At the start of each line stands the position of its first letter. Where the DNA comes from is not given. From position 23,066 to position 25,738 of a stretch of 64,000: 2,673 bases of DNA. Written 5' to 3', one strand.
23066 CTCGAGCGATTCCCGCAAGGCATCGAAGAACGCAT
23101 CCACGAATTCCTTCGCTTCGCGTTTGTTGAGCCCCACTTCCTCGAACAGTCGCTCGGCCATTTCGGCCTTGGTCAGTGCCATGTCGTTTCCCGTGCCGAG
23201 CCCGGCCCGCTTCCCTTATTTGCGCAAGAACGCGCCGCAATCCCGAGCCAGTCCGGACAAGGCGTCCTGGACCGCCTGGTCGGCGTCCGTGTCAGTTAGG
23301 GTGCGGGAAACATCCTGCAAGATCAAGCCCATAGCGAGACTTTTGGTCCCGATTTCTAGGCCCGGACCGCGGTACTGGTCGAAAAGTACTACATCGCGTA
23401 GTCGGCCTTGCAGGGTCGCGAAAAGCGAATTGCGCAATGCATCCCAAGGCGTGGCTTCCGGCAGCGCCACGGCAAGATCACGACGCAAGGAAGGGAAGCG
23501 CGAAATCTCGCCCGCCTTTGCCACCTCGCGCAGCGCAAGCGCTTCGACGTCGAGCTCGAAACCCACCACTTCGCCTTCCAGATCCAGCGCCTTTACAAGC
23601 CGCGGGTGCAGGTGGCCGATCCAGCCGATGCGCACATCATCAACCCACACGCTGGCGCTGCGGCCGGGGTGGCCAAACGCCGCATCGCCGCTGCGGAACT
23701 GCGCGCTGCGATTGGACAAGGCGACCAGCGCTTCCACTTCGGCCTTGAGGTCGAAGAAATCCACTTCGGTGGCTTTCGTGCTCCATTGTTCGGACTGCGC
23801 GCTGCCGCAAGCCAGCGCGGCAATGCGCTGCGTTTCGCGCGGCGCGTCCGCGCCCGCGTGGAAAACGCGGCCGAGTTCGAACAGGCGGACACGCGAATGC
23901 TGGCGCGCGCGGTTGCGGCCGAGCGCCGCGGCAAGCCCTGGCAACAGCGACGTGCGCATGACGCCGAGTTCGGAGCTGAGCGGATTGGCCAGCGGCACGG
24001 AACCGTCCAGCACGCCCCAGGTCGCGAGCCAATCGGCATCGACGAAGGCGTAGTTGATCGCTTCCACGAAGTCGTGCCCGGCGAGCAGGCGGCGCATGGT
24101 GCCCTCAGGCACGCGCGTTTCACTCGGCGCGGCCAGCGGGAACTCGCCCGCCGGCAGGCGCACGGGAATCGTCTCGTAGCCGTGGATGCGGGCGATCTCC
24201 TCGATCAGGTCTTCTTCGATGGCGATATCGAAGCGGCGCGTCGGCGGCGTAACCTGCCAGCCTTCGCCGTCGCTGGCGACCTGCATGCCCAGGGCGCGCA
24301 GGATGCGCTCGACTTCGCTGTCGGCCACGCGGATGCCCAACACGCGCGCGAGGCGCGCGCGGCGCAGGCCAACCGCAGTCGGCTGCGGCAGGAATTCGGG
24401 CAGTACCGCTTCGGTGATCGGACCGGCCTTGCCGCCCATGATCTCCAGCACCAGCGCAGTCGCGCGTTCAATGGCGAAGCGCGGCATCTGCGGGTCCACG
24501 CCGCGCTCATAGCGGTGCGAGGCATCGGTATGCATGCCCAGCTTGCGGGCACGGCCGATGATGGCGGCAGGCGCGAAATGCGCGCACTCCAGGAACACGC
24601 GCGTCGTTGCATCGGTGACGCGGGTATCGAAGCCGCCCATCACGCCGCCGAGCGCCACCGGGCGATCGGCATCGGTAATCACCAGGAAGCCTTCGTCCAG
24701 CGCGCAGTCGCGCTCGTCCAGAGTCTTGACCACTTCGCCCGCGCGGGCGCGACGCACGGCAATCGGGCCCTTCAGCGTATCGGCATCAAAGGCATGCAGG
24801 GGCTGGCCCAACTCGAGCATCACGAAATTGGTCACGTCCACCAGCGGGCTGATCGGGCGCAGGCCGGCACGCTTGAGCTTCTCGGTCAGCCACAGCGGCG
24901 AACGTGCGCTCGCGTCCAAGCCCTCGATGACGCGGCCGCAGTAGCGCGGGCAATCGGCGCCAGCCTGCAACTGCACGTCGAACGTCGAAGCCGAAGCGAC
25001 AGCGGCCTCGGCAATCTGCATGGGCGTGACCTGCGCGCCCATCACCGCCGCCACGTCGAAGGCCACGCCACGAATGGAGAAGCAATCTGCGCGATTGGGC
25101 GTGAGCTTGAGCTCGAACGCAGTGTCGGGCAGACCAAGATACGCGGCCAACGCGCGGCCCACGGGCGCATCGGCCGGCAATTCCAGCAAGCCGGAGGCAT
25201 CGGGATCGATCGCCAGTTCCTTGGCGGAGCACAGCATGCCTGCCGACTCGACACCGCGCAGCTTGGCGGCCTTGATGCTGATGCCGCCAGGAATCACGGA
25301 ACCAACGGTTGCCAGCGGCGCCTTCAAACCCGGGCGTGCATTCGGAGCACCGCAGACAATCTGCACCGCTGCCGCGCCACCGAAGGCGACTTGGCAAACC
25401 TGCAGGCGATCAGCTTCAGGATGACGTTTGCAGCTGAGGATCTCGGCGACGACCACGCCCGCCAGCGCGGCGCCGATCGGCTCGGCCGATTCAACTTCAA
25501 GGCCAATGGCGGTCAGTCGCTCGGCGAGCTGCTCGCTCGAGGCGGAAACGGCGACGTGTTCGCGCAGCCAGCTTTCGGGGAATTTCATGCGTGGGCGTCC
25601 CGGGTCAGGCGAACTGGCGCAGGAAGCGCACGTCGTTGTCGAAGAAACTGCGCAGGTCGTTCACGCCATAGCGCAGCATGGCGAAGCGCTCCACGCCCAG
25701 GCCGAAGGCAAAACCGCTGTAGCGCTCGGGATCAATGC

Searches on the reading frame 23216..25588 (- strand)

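Call 46: search_protein_families(library=pfam, proteins=[window:23216-25588:-], max_evalue=0.001)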
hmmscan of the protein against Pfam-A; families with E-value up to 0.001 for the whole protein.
window:23216-25588:- (790 aa): 5 families
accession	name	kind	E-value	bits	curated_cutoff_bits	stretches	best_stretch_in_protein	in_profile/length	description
PF03483.22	B3_4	-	2.2e-69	232.9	29.3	1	213-385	2-174/174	B3/4 domain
PF17759.6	tRNA_synthFbeta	-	3.1e-60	203.7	22.4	1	474-681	1-214/214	Phenylalanyl tRNA synthetase beta chain CLM domain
PF03484.21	B5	-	1.9e-23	82.8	28.6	1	408-471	3-67/67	tRNA synthetase B5 domain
PF01588.26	tRNA_bind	-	2.7e-23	82.3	27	1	45-145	1-95/96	Putative tRNA binding domain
PF03147.19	FDX-ACB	-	8.1e-19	68.3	31.1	1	696-789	1-94/94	Ferredoxin-fold anticodon binding domain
